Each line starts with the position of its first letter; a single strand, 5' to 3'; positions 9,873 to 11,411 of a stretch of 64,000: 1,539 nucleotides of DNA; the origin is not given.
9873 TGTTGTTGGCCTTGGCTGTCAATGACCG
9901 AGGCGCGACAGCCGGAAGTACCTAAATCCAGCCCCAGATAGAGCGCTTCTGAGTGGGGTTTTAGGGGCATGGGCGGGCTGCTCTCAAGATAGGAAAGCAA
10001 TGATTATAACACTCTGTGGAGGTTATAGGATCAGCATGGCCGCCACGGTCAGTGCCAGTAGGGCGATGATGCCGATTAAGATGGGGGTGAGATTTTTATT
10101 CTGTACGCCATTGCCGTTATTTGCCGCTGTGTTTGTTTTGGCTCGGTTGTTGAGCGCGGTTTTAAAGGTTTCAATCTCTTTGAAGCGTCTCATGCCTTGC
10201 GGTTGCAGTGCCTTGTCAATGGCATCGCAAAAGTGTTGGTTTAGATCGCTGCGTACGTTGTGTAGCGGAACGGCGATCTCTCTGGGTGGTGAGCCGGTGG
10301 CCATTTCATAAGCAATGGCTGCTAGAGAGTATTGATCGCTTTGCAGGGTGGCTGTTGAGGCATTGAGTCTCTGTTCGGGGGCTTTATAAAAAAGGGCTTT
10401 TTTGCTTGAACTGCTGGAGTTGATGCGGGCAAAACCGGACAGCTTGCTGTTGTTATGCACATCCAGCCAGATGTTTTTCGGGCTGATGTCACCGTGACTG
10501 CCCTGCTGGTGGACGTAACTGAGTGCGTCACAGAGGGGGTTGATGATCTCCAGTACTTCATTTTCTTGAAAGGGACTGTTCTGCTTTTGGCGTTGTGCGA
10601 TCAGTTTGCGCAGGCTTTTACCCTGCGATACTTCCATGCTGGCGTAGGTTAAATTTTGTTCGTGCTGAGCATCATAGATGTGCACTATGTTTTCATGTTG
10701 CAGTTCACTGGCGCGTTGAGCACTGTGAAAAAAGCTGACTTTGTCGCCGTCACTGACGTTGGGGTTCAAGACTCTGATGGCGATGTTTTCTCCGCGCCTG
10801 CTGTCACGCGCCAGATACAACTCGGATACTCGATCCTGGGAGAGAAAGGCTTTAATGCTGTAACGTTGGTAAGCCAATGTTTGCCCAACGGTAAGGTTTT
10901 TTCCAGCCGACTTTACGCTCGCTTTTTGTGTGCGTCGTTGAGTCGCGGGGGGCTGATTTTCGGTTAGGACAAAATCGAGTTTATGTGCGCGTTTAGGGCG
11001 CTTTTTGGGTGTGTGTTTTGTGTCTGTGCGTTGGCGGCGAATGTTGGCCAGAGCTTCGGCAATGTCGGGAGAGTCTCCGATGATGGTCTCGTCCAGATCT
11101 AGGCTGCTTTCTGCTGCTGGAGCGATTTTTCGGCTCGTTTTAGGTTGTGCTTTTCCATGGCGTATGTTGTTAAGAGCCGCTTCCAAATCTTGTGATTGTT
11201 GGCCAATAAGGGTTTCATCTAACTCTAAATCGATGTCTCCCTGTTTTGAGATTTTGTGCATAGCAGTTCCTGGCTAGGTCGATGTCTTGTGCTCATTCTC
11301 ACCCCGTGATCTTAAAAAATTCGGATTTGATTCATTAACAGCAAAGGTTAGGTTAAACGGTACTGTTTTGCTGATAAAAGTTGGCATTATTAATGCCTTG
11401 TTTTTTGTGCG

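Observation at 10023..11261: Tail-anchored predicted pseudokinase with N-terminal tandem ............NIR repeats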

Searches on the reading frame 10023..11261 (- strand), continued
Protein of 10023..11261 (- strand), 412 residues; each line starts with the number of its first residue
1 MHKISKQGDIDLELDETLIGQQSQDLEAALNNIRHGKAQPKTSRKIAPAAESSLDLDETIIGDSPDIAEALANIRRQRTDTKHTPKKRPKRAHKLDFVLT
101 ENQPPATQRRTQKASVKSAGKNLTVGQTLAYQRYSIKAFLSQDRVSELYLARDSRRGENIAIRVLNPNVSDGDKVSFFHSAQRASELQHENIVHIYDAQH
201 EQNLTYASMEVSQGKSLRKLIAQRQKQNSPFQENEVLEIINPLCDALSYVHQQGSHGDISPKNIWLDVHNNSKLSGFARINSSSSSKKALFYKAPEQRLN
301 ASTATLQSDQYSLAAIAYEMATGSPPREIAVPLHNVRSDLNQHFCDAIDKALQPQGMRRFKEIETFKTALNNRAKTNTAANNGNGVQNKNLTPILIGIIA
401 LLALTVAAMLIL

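Call 10: find_encoding_contigs(protein=P0004, flank=8000, max_places=3)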
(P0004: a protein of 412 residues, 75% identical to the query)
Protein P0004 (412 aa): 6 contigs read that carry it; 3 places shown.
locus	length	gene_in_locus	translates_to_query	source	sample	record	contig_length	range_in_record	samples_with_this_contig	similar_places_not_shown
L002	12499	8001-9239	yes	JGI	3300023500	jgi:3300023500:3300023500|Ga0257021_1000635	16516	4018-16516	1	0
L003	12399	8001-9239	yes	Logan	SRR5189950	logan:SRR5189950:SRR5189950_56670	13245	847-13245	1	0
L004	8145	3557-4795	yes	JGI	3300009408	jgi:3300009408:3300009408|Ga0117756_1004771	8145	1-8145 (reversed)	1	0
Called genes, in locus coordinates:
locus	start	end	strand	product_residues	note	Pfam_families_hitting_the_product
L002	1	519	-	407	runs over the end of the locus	PF04143:Sulf_transp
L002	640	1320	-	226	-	PF00733:Asn_synthase (weak), PF06508:QueC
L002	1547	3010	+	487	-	PF00072:Response_reg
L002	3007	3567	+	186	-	-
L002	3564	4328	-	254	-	PF02563:Poly_export, PF10531:SLBB, PF22461:SLBB_2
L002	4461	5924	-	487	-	PF08323:Glyco_transf_5, PF13579:Glyco_trans_4_4 (faint), PF00534:Glycos_transf_1, PF13692:Glyco_trans_1_4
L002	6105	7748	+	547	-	PF00342:PGI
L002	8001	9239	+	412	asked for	PF00069:Pkinase, PF07714:PK_Tyr_Ser-Thr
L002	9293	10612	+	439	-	PF00370:FGGY_N, PF02782:FGGY_C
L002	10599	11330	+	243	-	PF07264:EI24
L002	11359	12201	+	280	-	PF18421:Peptidase_M23_N, PF01551:Peptidase_M23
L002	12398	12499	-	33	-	?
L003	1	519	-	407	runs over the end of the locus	PF04143:Sulf_transp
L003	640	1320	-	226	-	PF00733:Asn_synthase (weak), PF06508:QueC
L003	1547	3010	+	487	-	PF00072:Response_reg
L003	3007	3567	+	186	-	-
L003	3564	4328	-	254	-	PF02563:Poly_export, PF10531:SLBB, PF22461:SLBB_2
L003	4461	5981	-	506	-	PF08323:Glyco_transf_5, PF13579:Glyco_trans_4_4 (faint), PF00534:Glycos_transf_1, PF13692:Glyco_trans_1_4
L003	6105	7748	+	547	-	PF00342:PGI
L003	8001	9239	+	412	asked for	PF00069:Pkinase, PF07714:PK_Tyr_Ser-Thr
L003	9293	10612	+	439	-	PF00370:FGGY_N, PF02782:FGGY_C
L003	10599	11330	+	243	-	PF07264:EI24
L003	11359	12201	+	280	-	PF18421:Peptidase_M23_N, PF01551:Peptidase_M23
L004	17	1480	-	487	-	PF08323:Glyco_transf_5, PF13579:Glyco_trans_4_4 (faint), PF00534:Glycos_transf_1, PF13692:Glyco_trans_1_4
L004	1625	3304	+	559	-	PF00342:PGI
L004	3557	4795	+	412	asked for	PF00069:Pkinase, PF07714:PK_Tyr_Ser-Thr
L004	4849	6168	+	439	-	PF00370:FGGY_N, PF02782:FGGY_C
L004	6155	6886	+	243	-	PF07264:EI24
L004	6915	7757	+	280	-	PF18421:Peptidase_M23_N, PF01551:Peptidase_M23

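Call 12: find_related_loci(query=A1, collection=genome_contigs, flank=8000)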
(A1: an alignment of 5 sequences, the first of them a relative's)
Query A1 (412 aa) in genome_contigs; peptide patterns used: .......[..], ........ (x = any residue, [..] = any of these).
109 stretches matched a pattern; 3 encode a relative of the query (tblastn E <= 1e-3); 3 distinct loci.
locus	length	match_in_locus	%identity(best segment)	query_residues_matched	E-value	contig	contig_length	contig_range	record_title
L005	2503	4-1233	92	1-412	0e+0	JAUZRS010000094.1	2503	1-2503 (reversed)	MAG: Gammaproteobacteria bacterium isolate 12ROV5_HD12-AMOR20_M1286 AMOR20_M1286_contig94, whole genome shotgun sequence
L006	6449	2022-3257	75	1-412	0e+0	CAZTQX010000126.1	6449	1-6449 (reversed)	MAG TPA_asm: uncultured Gammaproteobacteria bacterium isolate binchicken_co253_25 genome assembly, contig: NODE_10546_le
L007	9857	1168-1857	27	122-344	1e-19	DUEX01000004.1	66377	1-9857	MAG TPA_asm: Dehalococcoidia bacterium isolate W265 Contig4, whole genome shotgun sequence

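Call 19: search_protein_representatives(alignment_id=A1)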
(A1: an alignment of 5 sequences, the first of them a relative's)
Query: 5 sequences, 412 profile positions. Proteins with E-value up to 0.001 (for the whole library): 362299; up to 1e-10: 67716; up to 1e-30: 330. The best 150 are listed.
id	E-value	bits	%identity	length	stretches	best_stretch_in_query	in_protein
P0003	2.6e-261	883.1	-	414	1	1-412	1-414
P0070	8.0e-79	282.0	-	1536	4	133-382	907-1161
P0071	1.0e-73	265.2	-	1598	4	129-355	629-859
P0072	1.1e-58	215.7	-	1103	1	5-401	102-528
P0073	1.3e-49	185.8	-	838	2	122-383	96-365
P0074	3.4e-49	184.4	-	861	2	121-376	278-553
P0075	3.3e-48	181.2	-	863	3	157-373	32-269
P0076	6.0e-48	180.3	-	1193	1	119-381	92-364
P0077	3.0e-47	178.0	-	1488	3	132-331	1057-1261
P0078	4.2e-47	177.5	-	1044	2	135-382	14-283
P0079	7.1e-47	176.8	-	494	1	133-387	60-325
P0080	1.0e-46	176.3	-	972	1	119-407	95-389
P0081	1.2e-46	176.0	-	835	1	122-379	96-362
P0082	2.4e-46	175.0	-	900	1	124-382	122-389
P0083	4.6e-46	174.1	-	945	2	133-372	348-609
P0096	1.4e-44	169.2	-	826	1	20-378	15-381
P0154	1.0e-40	156.5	-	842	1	67-356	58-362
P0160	2.8e-40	155.0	-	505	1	59-391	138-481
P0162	3.1e-40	154.9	-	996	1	68-373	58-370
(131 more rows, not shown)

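Call 24: search_protein_families(library=pfam, proteins=[P0072, P0160, P0096, P0154, P0162, P0079], max_evalue=0.01)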
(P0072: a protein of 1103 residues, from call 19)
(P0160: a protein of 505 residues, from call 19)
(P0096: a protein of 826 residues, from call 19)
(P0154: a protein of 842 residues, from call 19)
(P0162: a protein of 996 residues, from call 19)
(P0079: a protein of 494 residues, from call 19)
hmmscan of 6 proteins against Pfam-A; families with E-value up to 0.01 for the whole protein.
P0072 (1103 aa): 4 families
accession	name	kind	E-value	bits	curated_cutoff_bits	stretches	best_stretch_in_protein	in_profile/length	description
PF03781.23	FGE-sulfatase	-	2.7e-55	188.2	23.3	1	867-1103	3-255/255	Sulfatase-modifying factor enzyme 1-like domain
PF00069.31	Pkinase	-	2.7e-45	155.3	31.7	1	253-477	4-220/263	Protein kinase domain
PF07714.23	PK_Tyr_Ser-Thr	-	1.4e-30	106.9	23.1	1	254-455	5-204/258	Protein tyrosine and serine/threonine kinase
PF03109.22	ABC1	-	1.4e-06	28.1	22.9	1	322-402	144-220/244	ABC1 atypical kinase-like domain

P0160 (505 aa): 5 families
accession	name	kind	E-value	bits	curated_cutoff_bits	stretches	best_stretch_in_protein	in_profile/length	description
PF00069.31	Pkinase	-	4.7e-46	157.8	31.7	1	213-460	2-261/263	Protein kinase domain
PF07714.23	PK_Tyr_Ser-Thr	-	5.3e-34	118.1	23.1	1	215-415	4-201/258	Protein tyrosine and serine/threonine kinase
PF03109.22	ABC1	-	1.7e-07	31.1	22.9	1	284-365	144-221/244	ABC1 atypical kinase-like domain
PF17667.7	Pkinase_fungal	-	9.3e-05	21.7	24.1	1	327-385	303-366/387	Fungal protein kinase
PF14531.12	Kinase-like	-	0.002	17.9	25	1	293-446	126-285/289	Kinase-like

P0096 (826 aa): 3 families
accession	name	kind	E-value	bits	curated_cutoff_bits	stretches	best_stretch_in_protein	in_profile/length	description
PF00069.31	Pkinase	-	3.9e-44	151.5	31.7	1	128-346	1-212/263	Protein kinase domain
PF07714.23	PK_Tyr_Ser-Thr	-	2.6e-27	96.2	23.1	1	129-336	2-210/258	Protein tyrosine and serine/threonine kinase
PF03109.22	ABC1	-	2.1e-06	27.5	22.9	1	201-285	143-223/244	ABC1 atypical kinase-like domain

P0154 (842 aa): 5 families
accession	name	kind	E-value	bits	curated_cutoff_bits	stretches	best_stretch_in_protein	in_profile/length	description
PF00069.31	Pkinase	-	5.4e-50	170.7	31.7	1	131-369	1-254/263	Protein kinase domain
PF07714.23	PK_Tyr_Ser-Thr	-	4.4e-33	115.1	23.1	1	132-368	2-250/258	Protein tyrosine and serine/threonine kinase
PF03109.22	ABC1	-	2.4e-05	24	22.9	1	205-288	144-223/244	ABC1 atypical kinase-like domain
PF17667.7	Pkinase_fungal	-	0.00028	20.2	24.1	1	248-310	303-370/387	Fungal protein kinase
PF14531.12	Kinase-like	-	0.00056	19.7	25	1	249-341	162-258/289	Kinase-like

P0162 (996 aa): 4 families
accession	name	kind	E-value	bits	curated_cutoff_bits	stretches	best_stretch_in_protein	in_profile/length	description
PF00069.31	Pkinase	-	1e-45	156.6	31.7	1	122-340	1-212/263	Protein kinase domain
PF07714.23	PK_Tyr_Ser-Thr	-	8e-31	107.7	23.1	1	123-329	2-209/258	Protein tyrosine and serine/threonine kinase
PF03109.22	ABC1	-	5.2e-09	36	22.9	1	196-280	144-224/244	ABC1 atypical kinase-like domain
PF01636.29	APH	-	0.0031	17.8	23.2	0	207-272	128-199/239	Phosphotransferase enzyme family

P0079 (494 aa): 4 families
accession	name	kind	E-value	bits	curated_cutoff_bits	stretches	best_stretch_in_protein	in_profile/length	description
PF00069.31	Pkinase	-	4.1e-51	174.3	31.7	1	62-298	1-252/263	Protein kinase domain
PF07714.23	PK_Tyr_Ser-Thr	-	1.6e-34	119.8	23.1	1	63-268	2-208/258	Protein tyrosine and serine/threonine kinase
PF03109.22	ABC1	-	4.6e-05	23.1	22.9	1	136-222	144-226/244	ABC1 atypical kinase-like domain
PF17667.7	Pkinase_fungal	-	0.00014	21.2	24.1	1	181-239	305-368/387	Fungal protein kinase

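Call 25: list_cluster_members(proteins=[P0072, P0160, P0001, P0005, P0079, P0096])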
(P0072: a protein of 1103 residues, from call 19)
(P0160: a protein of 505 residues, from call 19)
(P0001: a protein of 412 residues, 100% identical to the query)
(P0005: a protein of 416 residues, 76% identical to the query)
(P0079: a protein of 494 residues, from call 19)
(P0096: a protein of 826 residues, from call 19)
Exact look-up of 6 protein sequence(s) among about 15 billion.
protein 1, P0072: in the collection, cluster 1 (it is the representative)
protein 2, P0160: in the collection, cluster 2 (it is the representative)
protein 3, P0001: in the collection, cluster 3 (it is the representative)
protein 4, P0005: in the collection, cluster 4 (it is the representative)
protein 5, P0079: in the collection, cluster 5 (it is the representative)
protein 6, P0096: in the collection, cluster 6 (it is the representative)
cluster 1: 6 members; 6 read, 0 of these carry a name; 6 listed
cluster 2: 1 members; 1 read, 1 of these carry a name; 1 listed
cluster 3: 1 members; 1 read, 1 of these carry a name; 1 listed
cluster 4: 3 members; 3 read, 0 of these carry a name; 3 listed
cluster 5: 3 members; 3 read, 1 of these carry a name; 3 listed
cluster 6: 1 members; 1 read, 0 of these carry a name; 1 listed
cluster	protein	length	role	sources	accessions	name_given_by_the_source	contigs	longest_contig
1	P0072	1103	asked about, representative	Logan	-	-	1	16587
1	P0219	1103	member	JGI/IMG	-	-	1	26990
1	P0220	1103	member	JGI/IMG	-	-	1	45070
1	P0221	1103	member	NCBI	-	-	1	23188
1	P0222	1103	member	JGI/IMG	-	-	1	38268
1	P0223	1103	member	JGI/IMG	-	-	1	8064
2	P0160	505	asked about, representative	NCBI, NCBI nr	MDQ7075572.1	MAG: serine/threonine-protein kinase [Gammaproteobacteria bacterium] | serine/threonine-protein kinase [Gammaproteobacteria bacterium]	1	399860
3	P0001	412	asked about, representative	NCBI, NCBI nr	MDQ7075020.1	MAG: serine/threonine-protein kinase [Gammaproteobacteria bacterium] | serine/threonine-protein kinase [Gammaproteobacteria bacterium]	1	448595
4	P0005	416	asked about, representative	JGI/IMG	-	-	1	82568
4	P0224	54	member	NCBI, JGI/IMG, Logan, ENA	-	-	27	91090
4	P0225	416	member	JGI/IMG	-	-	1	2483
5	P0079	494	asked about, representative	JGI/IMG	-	-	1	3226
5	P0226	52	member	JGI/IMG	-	predicted DNA-binding ribbon-helix-helix protein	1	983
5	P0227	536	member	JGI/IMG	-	-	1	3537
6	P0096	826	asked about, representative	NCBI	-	-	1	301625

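Call 27: find_encoding_contigs(protein=P0160, flank=8000, max_places=3)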
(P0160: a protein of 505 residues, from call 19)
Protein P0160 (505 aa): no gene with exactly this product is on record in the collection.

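Call 28: find_encoding_contigs(protein=P0001, flank=1000, max_places=3)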
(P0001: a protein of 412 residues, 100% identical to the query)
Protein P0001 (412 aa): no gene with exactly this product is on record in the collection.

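Call 47: fold_search(model_id=the predicted structure, library=pdb)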
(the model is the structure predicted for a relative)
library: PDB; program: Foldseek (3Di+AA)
matches with E <= 10: 2000; with E <= 0.001: 2000
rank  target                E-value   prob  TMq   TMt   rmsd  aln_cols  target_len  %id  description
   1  6i2p_B                2.4e-18  1.00  0.48  0.72   4.8       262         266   27  Crystal structure of the Mycobacterium tuberculosis PknB kinase domain (L33E mutant) in complex with its substrate Gar (released 2019-05-22)
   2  9ymt                  3.8e-18  1.00  0.55  0.81   2.7       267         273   25  Staphylococcus aureus serine/threonine kinase Stk1 with inhibitor GW779439X (released 2026-03-11)
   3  4eqm_D                5.6e-18  1.00  0.50  0.75   4.3       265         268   26  Structural analysis of Staphylococcus aureus serine/threonine kinase PknB (released 2012-06-27)
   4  4eqm_A                7.5e-18  1.00  0.52  0.79   3.1       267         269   25  Structural analysis of Staphylococcus aureus serine/threonine kinase PknB (released 2012-06-27)
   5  5m09_B                2.0e-17  1.00  0.53  0.86   2.5       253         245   26  Crystal structure of Mycobacterium tuberculosis PknI kinase domain, C20A_R136N double mutant (released 2017-01-11)
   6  5m06_B                2.5e-17  1.00  0.54  0.86   2.6       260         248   27  Crystal structure of Mycobacterium tuberculosis PknI kinase domain (released 2017-01-11)
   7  6b2q_B                3.8e-17  1.00  0.54  0.81   2.9       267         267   24  Dual Inhibition of the Essential Protein Kinases A and B in Mycobacterium tuberculosis (released 2018-02-14)
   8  5m07_B                4.5e-17  1.00  0.53  0.85   2.5       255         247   26  Crystal structure of Mycobacterium tuberculosis PknI kinase domain, C20A mutant (released 2017-01-11)
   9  5m08_B                5.0e-17  1.00  0.53  0.83   2.6       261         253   25  Crystal structure of Mycobacterium tuberculosis PknI kinase domain, C20A_R136A double mutant (released 2017-01-11)
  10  5m07_A                9.4e-17  1.00  0.53  0.86   2.4       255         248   27  Crystal structure of Mycobacterium tuberculosis PknI kinase domain, C20A mutant (released 2017-01-11)
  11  5m08_A                9.4e-17  1.00  0.53  0.86   2.4       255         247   25  Crystal structure of Mycobacterium tuberculosis PknI kinase domain, C20A_R136A double mutant (released 2017-01-11)
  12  5m09_A                1.1e-16  1.00  0.53  0.86   2.5       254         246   26  Crystal structure of Mycobacterium tuberculosis PknI kinase domain, C20A_R136N double mutant (released 2017-01-11)
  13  5xka_A                1.3e-16  1.00  0.51  0.81   3.2       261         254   27  Crystal structure of M.tuberculosis PknI kinase domain (released 2018-05-16)
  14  6b2q_C                1.7e-16  1.00  0.52  0.79   3.0       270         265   23  Dual Inhibition of the Essential Protein Kinases A and B in Mycobacterium tuberculosis (released 2018-02-14)
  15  5xka_B                2.2e-16  1.00  0.53  0.84   2.7       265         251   27  Crystal structure of M.tuberculosis PknI kinase domain (released 2018-05-16)
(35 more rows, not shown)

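Call 52: find_encoding_contigs(protein=P0221, flank=6000, max_places=4)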
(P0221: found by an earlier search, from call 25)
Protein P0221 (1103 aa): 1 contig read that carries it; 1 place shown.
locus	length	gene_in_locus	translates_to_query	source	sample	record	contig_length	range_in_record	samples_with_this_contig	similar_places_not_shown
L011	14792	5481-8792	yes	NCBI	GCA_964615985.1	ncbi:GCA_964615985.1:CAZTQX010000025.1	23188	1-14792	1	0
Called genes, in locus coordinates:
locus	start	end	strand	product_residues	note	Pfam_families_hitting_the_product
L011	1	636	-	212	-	?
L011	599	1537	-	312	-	PF06180:CbiK, PF01903:CbiX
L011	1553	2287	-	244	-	PF02571:CbiJ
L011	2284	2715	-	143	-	PF01475:FUR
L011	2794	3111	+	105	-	PF04355:BamE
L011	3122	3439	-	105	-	PF03658:Ub-RnfH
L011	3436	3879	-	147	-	PF10604:Polyketide_cyc2 (weak), PF03364:Polyketide_cyc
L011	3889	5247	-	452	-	PF00209:SNF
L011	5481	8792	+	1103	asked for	PF00069:Pkinase, PF03109:ABC1 (faint), PF07714:PK_Tyr_Ser-Thr, PF03781:FGE-sulfatase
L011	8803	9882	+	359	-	-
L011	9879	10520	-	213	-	PF02698:DUF218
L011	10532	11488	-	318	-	PF03186:CobD_Cbib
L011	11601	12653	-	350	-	PF00072:Response_reg, PF01339:CheB_methylest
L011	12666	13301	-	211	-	PF03975:CheD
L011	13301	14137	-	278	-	PF03705:CheR_N, PF01739:CheR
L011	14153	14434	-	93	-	PF01740:STAS (weak)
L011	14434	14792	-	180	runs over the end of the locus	PF01584:CheW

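Call 73: search_protein_families(library=pfam, proteins=[L011:8803-9882:+], max_evalue=0.001)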
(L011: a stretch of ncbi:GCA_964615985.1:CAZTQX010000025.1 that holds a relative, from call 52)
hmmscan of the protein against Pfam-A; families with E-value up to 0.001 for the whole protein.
L011:8803-9882:+ (359 aa): 0 families

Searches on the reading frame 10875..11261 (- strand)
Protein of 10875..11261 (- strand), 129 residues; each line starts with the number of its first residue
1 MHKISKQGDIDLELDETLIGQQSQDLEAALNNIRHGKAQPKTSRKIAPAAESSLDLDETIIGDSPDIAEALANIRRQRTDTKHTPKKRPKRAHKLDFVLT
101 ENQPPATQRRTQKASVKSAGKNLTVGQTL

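Call 11: find_homologous_proteins(query=window:10875-11261:-, max_evalue=10)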
Query seq(129 aa): 15 candidates shared short words with the query, none scored E <= 10.
